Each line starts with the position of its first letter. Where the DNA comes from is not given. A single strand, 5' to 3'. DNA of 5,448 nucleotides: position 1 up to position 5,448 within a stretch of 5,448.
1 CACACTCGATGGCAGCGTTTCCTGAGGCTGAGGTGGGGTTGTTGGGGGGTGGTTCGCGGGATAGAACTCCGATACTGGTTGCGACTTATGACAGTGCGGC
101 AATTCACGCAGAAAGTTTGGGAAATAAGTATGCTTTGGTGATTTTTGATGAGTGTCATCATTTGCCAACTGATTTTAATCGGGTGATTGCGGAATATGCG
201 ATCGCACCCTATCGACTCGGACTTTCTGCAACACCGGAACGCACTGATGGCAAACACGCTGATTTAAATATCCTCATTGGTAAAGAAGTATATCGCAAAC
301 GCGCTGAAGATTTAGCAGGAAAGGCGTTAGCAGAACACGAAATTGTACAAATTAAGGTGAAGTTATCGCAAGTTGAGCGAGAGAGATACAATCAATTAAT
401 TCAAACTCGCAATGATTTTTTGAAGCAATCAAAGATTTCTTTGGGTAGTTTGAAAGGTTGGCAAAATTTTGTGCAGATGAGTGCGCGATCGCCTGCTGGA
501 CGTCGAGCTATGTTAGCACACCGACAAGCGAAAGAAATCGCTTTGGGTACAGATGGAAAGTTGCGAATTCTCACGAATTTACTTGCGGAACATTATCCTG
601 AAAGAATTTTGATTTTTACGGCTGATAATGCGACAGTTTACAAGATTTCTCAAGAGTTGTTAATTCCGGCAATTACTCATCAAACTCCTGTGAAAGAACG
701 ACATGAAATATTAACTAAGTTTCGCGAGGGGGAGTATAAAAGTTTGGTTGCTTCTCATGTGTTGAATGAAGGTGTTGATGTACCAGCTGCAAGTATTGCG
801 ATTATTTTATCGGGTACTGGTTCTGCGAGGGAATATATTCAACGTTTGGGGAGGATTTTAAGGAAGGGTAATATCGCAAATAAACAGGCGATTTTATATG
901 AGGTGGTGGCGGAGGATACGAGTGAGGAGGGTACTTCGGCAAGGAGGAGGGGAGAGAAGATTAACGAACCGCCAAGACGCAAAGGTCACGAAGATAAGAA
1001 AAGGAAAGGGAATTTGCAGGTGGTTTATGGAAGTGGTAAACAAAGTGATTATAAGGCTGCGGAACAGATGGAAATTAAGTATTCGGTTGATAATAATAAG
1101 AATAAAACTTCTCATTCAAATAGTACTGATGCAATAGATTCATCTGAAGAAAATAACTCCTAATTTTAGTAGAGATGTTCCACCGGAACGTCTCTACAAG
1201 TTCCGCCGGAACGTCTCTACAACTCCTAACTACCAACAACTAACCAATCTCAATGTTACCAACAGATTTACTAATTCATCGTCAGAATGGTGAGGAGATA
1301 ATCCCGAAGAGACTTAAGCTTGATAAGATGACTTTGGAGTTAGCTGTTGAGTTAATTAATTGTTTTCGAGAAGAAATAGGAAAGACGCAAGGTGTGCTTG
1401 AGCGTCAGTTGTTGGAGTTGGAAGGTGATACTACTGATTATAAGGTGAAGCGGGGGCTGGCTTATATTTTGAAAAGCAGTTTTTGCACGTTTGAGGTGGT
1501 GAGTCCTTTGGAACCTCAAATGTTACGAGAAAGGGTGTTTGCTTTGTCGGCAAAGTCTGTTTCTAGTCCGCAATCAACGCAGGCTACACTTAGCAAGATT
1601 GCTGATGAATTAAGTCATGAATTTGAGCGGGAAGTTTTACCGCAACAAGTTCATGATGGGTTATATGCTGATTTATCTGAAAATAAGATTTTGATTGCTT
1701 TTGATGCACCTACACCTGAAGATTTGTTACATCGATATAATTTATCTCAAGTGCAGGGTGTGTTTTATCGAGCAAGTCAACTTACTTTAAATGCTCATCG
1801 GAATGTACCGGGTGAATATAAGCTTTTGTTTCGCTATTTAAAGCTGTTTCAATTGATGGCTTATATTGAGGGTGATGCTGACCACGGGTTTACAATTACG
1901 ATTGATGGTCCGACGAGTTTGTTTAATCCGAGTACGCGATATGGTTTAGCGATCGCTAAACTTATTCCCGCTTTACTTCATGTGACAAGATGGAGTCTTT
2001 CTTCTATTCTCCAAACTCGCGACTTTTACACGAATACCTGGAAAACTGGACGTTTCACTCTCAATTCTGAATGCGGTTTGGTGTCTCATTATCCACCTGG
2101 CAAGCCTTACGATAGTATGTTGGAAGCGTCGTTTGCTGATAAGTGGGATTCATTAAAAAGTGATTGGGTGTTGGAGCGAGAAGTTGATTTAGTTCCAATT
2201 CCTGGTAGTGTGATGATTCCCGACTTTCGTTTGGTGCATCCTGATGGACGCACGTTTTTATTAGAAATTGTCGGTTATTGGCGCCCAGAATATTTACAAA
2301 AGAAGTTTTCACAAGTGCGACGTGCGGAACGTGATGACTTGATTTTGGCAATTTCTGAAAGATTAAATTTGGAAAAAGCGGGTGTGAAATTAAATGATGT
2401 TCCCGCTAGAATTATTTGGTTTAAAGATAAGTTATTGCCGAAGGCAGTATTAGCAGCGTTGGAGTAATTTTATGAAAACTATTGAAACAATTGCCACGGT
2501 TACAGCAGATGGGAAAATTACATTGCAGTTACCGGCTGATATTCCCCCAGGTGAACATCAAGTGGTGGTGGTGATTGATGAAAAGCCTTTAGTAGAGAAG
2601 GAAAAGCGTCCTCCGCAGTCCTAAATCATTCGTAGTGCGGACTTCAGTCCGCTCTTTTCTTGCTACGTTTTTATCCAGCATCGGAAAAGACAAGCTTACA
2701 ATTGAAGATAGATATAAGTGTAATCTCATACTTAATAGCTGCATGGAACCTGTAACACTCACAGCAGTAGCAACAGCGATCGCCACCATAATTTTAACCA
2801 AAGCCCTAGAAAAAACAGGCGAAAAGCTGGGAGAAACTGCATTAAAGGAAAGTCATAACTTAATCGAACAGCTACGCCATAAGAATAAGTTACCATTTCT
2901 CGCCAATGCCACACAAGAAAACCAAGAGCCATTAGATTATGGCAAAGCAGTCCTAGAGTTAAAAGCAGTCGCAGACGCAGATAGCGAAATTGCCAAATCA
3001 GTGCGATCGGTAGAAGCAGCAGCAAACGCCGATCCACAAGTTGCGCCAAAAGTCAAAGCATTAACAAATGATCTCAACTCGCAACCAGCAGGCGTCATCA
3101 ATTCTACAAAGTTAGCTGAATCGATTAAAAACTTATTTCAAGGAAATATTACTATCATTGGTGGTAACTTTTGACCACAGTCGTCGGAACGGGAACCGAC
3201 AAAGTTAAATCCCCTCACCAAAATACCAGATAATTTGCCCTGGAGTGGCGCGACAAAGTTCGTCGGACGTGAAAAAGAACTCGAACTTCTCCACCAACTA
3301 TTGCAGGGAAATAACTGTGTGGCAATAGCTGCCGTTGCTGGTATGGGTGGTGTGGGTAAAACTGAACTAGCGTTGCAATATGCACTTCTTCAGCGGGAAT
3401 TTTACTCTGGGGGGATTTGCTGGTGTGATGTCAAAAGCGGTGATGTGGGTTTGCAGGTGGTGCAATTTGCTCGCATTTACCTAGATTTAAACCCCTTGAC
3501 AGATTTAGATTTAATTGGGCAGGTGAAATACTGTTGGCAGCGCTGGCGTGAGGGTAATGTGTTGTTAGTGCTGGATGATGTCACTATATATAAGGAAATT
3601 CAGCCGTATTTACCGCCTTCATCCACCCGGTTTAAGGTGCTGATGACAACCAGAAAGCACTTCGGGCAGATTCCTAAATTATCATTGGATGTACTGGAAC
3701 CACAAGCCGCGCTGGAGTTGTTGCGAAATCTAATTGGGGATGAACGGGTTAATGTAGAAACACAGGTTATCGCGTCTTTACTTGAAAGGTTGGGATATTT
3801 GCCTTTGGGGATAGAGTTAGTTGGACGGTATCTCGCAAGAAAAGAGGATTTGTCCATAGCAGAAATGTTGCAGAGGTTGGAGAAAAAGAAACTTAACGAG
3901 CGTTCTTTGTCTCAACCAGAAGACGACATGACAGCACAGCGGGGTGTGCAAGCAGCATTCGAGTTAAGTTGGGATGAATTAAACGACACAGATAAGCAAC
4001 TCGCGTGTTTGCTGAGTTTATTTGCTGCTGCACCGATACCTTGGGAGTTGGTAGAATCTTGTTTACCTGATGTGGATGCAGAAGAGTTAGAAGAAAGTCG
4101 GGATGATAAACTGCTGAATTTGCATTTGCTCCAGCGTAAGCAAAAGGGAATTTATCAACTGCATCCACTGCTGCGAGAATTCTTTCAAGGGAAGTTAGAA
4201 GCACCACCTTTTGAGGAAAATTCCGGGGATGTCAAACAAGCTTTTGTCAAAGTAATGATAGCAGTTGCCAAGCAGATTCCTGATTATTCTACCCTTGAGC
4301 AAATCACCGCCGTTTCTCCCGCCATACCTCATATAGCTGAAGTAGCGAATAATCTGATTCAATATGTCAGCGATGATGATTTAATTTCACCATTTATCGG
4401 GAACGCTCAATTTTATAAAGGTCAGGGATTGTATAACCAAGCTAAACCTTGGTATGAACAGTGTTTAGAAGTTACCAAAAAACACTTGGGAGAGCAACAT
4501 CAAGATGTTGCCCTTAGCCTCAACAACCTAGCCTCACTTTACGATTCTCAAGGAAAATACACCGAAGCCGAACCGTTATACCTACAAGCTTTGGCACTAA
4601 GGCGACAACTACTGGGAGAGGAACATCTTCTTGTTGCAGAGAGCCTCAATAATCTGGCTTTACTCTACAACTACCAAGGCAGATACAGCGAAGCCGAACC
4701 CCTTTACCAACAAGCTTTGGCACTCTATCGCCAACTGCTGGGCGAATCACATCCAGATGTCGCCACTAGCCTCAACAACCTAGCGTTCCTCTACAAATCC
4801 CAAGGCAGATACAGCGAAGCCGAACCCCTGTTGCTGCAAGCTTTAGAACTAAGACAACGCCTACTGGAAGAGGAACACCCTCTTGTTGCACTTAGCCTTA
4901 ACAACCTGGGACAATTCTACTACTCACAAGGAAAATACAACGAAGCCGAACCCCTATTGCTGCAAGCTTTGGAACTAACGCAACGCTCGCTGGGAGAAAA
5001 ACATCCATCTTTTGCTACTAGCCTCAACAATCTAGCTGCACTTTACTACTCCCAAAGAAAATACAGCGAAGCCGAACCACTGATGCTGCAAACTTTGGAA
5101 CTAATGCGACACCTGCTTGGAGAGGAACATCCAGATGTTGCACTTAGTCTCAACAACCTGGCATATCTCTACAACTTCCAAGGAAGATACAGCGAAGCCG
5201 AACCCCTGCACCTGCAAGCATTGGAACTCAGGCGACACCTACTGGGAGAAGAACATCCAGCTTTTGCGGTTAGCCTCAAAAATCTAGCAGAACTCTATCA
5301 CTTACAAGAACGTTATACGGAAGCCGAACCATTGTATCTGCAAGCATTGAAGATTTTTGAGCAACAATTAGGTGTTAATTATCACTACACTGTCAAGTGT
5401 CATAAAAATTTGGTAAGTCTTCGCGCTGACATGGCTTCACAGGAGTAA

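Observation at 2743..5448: One in-frame TGA splits what looks like a single effector-NB-ARC-TPR gene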

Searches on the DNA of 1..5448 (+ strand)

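Call 52: search_rna_families(source=window, threshold=evalue, max_evalue=1)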
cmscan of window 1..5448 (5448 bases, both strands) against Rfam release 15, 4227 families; matches with E-value up to 1: 0.
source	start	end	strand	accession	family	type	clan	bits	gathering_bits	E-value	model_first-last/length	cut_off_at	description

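Call 76: build_rna_model(alignment_id=A3, structure=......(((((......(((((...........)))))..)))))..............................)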
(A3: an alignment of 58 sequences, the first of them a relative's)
Model R1 built from alignment A3 (58 sequences, 75 columns); structure: as given.
model positions 63; base pairs 10; branch points 0; effective number of sequences 7.22; information 0.888 bits per position. Calibrated on 0.2 Mb of random sequence (short: E-values are rough).
structure used (alignment columns):
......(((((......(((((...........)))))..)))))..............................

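Call 77: search_with_rna_model(model_id=R1, source=window, filters=off, max_evalue=10, show_alignments=1)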
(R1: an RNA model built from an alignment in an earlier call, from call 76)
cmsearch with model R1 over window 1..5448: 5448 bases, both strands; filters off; matches with E-value up to 10: 17.
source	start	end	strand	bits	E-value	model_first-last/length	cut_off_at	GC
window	3166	3228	+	64.8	4.1e-18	1-63/63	no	0.46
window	2130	2161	-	8.2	0.59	1-63/63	no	0.34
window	3400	3439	-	7.9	0.75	1-63/63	no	0.47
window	4649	4717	+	7.1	1.3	1-63/63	no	0.45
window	4786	4816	+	6.7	1.7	1-63/63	no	0.48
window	715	744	-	6.4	2.1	1-63/63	no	0.43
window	2350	2380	+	6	2.8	1-63/63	no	0.26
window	671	704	+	6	2.8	1-63/63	no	0.35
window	4283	4309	+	5.6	3.6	1-63/63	no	0.41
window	4174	4222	-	5.3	4.5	1-63/63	no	0.39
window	5091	5114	+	5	5.7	1-63/63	no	0.42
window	4535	4564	+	4.6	7.5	1-63/63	no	0.4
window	3826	3845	-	4.5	7.9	1-63/63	no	0.45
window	1221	1246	+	4.4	8.3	1-63/63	no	0.38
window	4206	4225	+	4.4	8.9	1-63/63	no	0.4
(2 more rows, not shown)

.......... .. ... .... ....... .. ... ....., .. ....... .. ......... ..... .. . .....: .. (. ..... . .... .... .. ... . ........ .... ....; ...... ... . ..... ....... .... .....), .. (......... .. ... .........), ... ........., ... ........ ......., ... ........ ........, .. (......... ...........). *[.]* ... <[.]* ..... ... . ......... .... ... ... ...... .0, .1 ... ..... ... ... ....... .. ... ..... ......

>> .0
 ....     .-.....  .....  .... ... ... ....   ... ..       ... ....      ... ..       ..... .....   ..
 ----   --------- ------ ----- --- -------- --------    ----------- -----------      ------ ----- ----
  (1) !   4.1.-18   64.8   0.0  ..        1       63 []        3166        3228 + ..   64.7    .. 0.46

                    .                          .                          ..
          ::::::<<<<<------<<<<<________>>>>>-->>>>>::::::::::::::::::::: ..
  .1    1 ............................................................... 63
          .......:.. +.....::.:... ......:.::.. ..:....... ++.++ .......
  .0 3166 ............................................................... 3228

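Call 78: search_with_rna_model(model_id=R1, sources=[L056, L064, L066, L068, L081, L082, L083, L084, L001, L041, L005, L006, L015, L020, L021, L024, L027, L029, L030, L031, L036, L046, L050, L055, L061, L071], max_evalue=0.01)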
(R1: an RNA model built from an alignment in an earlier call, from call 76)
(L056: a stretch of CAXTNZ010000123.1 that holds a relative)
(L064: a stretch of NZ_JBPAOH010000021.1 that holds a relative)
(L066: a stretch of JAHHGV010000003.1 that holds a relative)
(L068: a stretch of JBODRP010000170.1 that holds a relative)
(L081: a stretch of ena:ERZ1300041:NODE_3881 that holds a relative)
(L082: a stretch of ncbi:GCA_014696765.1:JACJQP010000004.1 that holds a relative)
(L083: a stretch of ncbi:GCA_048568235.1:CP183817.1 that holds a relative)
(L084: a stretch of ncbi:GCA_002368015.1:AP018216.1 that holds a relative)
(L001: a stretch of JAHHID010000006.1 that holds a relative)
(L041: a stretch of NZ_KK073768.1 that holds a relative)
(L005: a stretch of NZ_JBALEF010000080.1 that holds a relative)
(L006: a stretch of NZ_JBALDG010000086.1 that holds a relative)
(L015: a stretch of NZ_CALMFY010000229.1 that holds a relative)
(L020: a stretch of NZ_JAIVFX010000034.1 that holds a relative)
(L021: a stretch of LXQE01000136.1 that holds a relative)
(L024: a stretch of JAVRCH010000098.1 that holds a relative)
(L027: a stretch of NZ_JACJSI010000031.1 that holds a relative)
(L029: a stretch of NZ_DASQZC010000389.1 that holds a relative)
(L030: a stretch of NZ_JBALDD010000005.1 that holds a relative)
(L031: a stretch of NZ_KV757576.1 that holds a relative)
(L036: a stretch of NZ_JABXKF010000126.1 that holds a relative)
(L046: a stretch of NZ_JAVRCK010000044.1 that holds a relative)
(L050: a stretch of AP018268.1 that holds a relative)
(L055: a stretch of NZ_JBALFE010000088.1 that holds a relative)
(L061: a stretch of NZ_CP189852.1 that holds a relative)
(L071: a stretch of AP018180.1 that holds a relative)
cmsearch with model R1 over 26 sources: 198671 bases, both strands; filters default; matches with E-value up to 0.01: 23.
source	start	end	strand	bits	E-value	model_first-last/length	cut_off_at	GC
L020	4412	4474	+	81.9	9.7e-22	1-63/63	no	0.46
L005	4412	4474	+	80.9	1.9e-21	1-63/63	no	0.46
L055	4439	4501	+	77.2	2.5e-20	1-63/63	no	0.46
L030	4427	4489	+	77.1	2.7e-20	1-63/63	no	0.46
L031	4427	4489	+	77.1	2.7e-20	1-63/63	no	0.46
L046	4427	4489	+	76.6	3.8e-20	1-63/63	no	0.43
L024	4427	4489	+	76.4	4.5e-20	1-63/63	no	0.46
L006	596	658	+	75.7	7.2e-20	1-63/63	no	0.43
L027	4424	4486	+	75.4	8.9e-20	1-63/63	no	0.46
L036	2488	2544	+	74.5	1.6e-19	1-63/63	no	0.46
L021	4412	4474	+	74.4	1.7e-19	1-63/63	no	0.46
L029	1820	1882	+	72.9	5.3e-19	1-63/63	no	0.4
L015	4427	4489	+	70.8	2.1e-18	1-63/63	no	0.41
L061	4451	4507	+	68.1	1.5e-17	1-63/63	no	0.49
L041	4427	4486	+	65.4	9.4e-17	1-63/63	no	0.4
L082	5451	5507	+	61.9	1.1e-15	1-63/63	no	0.47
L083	5451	5507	+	61.9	1.1e-15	1-63/63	no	0.47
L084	5451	5507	+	61.9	1.1e-15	1-63/63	no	0.47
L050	4433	4495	+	60.7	2.6e-15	1-63/63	no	0.52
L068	2417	2479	+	56.6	4.3e-14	1-63/63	no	0.51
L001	4421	4483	+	56.1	6.4e-14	1-63/63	no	0.46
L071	4433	4495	+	46.1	7e-11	1-63/63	no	0.49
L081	639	698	+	28.5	1.5e-05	1-63/63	no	0.58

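Call 94: search_with_rna_model(model_id=R1, source=L162, filters=off, max_evalue=1, show_alignments=1)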
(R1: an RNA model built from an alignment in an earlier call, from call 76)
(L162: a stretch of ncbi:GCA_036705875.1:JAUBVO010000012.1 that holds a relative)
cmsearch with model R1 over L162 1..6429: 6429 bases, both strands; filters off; matches with E-value up to 1: 0.
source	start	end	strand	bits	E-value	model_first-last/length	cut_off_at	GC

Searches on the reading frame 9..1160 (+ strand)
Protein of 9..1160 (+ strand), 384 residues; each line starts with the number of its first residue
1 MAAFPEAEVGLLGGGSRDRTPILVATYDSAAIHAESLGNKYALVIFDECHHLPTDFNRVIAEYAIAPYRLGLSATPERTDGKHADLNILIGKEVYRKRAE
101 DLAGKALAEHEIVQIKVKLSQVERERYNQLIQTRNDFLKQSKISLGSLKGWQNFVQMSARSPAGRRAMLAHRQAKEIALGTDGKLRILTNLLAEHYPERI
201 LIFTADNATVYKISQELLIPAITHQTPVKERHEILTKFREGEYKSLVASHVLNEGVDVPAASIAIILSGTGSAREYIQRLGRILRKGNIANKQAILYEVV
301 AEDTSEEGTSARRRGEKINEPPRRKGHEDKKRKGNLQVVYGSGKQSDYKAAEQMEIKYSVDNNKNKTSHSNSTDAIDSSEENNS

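Call 5: search_protein_families(library=pfam, proteins=[window:9-1160:+], max_evalue=0.01)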
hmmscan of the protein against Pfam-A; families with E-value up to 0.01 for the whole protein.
window:9-1160:+ (384 aa): 5 families
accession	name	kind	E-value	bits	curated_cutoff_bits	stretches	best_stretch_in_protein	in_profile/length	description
PF00271.37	Helicase_C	-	7.9e-20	71.6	23.5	1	184-287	2-110/110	Helicase conserved C-terminal domain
PF16203.11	ERCC3_RAD25_C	-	5.1e-17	62.4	27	1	194-315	57-183/248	ERCC3/RAD25/XPB C-terminal helicase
PF04851.21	ResIII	-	1.9e-11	44.6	22.5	1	17-78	93-164/164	Type III restriction enzyme, res subunit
PF00270.35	DEAD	-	0.0013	18.9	26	1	20-78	95-162/167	DEAD/DEAH box helicase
PF00176.29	SNF2-rel_dom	-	0.0038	16.8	24.9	0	82-142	205-264/290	SNF2-related domain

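Call 6: search_protein_families(library=padloc, proteins=[window:9-1160:+], max_evalue=0.01)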
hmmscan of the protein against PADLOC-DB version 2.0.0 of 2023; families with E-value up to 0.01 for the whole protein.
window:9-1160:+ (384 aa): 16 families
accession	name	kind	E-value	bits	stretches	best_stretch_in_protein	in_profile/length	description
PDLC02707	PbeA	-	6.2e-41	138.7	1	27-305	361-635/672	PbeA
PDLC02704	PbeA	-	2.8e-33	113.3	1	40-304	383-648/682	PbeA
PDLC02706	PbeA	-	3.1e-23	80.2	2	209-305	584-677/722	PbeA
PDLC02705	PbeA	-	2.7e-17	60.2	1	43-292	377-626/691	PbeA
PDLC02703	PbeA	-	3.1e-16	57.1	2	41-132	367-463/626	PbeA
PDLC03658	mREase_IV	-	4.1e-11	39.3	1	220-288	479-547/953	Type IV methyl-directed restriction enzyme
PDLC03659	mREase_IV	-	2.2e-09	33.7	2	229-290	496-557/945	Type IV methyl-directed restriction enzyme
PDLC01439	typeIV_DinG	-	2.6e-07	27.7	1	185-263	395-474/575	CAS-IV-A; associated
PDLC01089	C3a193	-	4.7e-05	19.9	1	226-288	522-584/983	poss. alt. Cas3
PDLC00938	Cas3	-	0.00015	19.1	1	229-298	266-333/358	CRISPR-associated helicase Cas3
PDLC01252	Cas3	-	0.00016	19.2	1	211-296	215-298/324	CAS-I; effector_G3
PDLC01770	Cas3g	-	0.00026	17.6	1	223-302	281-356/733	-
PDLC01710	Cas3a1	-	0.00061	16.4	1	270-307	528-566/745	Cas3_1_CAS-I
PDLC03597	REase_MTase_IIG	-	0.00084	14.9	1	246-295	555-604/1646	Type IIG restriction enzyme-methyltransferase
PDLC03928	PsyrT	-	0.00095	15.6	1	220-291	267-340/689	-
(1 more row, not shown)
